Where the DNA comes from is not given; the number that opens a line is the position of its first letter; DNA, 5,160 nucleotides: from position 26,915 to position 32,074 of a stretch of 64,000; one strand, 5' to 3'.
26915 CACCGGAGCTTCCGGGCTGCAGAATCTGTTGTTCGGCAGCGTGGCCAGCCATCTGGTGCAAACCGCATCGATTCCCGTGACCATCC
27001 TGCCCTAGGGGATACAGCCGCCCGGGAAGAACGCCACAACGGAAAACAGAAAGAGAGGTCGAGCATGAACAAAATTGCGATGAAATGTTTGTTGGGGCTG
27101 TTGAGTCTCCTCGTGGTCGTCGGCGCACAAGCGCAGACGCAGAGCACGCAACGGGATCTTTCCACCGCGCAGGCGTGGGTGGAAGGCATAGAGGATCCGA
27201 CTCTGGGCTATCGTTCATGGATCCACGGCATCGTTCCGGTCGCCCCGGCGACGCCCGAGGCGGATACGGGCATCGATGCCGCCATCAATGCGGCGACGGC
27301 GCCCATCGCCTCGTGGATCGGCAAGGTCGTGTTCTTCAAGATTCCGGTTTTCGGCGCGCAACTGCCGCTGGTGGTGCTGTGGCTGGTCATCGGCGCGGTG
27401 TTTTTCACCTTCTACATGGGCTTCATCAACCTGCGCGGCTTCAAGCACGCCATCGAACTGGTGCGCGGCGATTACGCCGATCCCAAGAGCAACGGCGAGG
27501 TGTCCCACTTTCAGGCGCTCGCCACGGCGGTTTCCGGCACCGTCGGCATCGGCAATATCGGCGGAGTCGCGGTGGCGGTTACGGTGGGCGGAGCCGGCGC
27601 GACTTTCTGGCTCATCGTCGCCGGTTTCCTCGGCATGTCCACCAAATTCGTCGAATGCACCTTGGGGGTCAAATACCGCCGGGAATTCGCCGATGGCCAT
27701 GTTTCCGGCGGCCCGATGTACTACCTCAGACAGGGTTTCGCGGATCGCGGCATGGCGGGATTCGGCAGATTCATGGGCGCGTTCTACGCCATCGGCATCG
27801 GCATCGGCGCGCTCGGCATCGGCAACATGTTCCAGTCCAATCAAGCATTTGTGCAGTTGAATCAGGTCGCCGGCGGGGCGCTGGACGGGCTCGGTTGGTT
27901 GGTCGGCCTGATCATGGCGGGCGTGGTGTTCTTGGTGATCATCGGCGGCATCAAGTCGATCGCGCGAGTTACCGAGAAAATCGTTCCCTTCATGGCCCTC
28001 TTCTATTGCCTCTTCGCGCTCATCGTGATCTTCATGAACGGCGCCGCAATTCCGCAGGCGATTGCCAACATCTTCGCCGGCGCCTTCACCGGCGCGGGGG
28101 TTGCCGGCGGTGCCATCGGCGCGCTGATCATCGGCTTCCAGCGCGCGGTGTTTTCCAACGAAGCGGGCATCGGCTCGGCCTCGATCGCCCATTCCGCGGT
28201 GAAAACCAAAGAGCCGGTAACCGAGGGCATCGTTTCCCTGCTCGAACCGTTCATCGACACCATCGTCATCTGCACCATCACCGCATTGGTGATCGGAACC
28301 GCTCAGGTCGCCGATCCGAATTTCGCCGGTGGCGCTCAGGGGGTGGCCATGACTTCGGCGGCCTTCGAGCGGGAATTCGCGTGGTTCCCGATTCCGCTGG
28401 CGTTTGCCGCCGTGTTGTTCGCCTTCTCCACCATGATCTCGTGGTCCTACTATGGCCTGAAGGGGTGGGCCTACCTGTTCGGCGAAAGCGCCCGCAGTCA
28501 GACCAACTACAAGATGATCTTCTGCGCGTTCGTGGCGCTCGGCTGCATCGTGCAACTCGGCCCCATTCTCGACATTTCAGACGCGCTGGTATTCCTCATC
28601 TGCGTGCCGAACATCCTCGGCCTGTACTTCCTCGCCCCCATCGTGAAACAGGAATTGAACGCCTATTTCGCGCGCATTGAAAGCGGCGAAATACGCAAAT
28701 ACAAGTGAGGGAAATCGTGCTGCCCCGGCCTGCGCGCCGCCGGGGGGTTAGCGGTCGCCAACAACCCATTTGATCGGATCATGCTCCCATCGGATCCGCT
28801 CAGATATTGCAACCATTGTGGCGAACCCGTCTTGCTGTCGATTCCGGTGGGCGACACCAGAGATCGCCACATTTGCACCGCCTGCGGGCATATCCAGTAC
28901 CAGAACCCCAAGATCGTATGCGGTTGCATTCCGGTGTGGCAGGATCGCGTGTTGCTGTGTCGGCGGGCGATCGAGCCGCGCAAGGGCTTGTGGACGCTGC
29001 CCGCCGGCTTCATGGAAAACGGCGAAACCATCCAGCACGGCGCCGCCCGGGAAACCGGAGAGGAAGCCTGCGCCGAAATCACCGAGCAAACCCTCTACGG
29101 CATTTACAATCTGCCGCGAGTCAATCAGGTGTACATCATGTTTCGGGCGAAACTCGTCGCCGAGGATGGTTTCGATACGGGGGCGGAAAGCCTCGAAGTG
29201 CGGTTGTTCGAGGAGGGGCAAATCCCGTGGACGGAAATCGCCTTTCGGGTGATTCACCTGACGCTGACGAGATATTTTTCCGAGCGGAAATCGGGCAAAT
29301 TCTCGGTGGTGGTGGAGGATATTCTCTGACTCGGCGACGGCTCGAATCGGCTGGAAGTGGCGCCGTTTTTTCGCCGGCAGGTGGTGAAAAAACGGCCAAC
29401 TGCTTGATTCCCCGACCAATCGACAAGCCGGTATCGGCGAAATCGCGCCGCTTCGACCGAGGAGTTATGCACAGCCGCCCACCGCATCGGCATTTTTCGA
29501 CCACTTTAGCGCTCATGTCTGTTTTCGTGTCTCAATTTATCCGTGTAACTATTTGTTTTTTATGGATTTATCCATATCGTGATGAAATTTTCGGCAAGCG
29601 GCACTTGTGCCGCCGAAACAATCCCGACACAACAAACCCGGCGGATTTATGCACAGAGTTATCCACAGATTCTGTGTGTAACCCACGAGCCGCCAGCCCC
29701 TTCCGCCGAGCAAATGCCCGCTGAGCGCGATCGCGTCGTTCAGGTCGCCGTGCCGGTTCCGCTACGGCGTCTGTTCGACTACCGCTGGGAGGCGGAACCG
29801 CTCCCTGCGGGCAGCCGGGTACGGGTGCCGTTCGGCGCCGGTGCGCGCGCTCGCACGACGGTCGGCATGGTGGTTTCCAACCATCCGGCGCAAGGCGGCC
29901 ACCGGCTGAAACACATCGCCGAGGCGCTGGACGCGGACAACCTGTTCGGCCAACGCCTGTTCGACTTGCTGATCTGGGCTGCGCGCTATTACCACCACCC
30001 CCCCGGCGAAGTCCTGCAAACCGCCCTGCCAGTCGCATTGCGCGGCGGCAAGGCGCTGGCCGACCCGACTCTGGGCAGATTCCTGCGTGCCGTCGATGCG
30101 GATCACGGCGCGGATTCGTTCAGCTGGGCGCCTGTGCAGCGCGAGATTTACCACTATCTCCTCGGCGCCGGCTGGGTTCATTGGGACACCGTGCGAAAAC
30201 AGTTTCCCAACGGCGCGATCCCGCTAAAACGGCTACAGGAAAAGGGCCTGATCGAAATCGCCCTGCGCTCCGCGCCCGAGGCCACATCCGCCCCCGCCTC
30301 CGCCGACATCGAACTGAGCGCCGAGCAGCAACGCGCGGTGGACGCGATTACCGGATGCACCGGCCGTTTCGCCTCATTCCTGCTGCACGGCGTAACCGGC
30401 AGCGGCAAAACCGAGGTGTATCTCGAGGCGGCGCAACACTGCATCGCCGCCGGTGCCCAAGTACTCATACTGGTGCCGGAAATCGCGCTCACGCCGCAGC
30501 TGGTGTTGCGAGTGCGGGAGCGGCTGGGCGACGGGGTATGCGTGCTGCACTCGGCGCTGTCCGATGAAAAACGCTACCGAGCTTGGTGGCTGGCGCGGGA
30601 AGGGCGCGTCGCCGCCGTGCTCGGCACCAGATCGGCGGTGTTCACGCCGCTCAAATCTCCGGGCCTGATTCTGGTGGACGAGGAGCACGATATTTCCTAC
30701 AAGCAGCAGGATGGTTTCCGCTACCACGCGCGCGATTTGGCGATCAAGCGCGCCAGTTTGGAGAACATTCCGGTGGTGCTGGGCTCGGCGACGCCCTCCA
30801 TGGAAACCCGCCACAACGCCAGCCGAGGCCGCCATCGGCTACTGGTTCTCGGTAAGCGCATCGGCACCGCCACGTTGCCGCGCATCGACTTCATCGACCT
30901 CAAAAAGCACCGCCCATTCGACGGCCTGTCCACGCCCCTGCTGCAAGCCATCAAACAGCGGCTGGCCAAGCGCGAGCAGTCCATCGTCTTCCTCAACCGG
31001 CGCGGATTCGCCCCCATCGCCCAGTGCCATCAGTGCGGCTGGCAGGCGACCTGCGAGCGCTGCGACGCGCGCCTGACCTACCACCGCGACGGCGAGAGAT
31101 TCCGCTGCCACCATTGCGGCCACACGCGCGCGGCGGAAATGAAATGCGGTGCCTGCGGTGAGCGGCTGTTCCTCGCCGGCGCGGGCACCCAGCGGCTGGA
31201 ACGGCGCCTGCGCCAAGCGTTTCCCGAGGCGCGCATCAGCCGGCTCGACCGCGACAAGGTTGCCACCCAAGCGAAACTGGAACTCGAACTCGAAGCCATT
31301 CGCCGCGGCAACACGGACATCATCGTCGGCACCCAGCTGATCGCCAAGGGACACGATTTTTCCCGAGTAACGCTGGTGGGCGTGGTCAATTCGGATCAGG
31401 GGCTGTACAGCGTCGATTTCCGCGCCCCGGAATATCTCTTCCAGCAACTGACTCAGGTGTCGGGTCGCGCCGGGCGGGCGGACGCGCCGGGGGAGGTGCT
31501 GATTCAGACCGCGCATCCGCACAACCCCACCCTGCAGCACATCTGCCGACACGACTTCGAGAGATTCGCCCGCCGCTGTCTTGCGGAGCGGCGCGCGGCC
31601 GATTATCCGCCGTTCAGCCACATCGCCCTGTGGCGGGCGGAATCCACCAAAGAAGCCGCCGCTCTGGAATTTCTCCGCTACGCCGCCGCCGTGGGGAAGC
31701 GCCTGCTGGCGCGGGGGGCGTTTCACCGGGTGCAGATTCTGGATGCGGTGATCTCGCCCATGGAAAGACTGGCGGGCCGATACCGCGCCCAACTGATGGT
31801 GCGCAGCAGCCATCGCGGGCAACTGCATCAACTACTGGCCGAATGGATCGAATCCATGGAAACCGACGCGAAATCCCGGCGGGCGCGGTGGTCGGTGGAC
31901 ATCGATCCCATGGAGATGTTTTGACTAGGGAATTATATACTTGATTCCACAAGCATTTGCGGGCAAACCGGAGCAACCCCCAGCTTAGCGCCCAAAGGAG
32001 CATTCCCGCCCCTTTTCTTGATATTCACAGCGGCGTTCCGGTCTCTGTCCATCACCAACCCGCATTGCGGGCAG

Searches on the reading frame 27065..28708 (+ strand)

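Call 77: search_protein_families(library=ncbifam, proteins=[window:27065-28708:+], max_evalue=1e-10)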
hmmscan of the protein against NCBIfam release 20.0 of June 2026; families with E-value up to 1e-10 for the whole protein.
window:27065-28708:+ (547 aa): 1 family
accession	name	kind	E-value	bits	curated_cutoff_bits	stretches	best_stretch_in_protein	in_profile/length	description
TIGR00835.1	agcS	subfamily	3.6e-112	375.3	272.65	1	103-534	4-424/424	amino acid carrier protein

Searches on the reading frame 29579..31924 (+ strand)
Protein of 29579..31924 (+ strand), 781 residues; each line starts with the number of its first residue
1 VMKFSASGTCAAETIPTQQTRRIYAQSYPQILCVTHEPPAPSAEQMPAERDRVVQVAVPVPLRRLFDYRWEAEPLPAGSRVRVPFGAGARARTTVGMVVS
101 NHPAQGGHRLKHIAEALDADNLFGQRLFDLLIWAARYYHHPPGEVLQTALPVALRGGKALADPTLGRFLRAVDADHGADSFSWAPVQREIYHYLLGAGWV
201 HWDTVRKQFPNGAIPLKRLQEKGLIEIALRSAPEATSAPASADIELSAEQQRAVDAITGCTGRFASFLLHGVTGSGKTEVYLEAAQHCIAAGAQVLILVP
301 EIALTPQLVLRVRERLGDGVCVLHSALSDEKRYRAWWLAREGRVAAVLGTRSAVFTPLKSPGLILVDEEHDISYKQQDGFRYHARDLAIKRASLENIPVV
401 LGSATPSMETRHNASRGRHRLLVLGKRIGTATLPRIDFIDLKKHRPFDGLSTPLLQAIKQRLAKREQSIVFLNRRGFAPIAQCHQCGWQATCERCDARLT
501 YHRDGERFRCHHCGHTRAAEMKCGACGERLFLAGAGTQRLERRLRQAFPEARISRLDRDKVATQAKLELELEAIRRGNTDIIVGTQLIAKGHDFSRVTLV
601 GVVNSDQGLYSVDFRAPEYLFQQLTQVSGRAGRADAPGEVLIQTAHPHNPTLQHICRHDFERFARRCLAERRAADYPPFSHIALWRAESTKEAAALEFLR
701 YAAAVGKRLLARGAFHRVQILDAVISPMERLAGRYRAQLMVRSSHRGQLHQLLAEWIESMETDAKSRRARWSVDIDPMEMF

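Call 77: search_protein_families(library=ncbifam, proteins=[window:29579-31924:+], max_evalue=1e-10)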
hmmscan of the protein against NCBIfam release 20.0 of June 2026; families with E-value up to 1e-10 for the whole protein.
window:29579-31924:+ (781 aa): 18 families
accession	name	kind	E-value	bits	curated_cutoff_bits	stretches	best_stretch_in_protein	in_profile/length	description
NF004067.0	PRK05580.1-4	equivalog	2e-261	869.5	763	1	52-780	4-736/737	primosomal protein N'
NF004065.0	PRK05580.1-1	equivalog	1.1e-221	737.9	858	1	52-779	2-730/731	primosomal protein N'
NF004066.1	PRK05580.1-3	equivalog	6.4e-189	629.9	813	1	183-780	186-788/788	primosomal protein N'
NF004070.0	PRK05580.2-2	equivalog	3e-187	624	921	1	46-779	6-727/729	primosomal protein N'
TIGR00595.1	priA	equivalog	1.1e-172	575.2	230.35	1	268-778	1-509/509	replication restart helicase PriA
NF004071.0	PRK05580.2-3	equivalog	1.5e-149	499.3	1105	1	50-779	14-733/735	primosomal protein N'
NF004068.0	PRK05580.1-5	equivalog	3.7e-140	468.5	1249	1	230-780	243-794/795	primosomal protein N'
NF004072.0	PRK05580.2-4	equivalog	1.3e-124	416.8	1030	1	245-780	121-647/648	primosomal protein N'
NF004069.0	PRK05580.2-1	equivalog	2.2e-114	383.1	767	1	238-780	104-611/612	primosomal protein N'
NF011452.0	PRK14873.1-2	equivalog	3.3e-36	124.7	980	1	279-688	213-617/708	primosomal protein N'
NF011453.0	PRK14873.1-3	equivalog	3.2e-35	121.4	812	1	50-700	12-591/653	primosome assembly protein PriA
NF011455.0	PRK14873.1-5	equivalog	3.8e-34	118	969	1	251-684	150-583/675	primosomal protein N'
NF011454.0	PRK14873.1-4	equivalog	3.8e-31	108.1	951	1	263-744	143-614/651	primosomal protein N'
NF011451.0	PRK14873.1-1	equivalog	1.3e-14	53.4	1147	0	319-385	285-349/764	primosome assembly protein PriA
TIGR00580.2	mfd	equivalog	5e-13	48.4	800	0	249-379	437-574/907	transcription-repair coupling factor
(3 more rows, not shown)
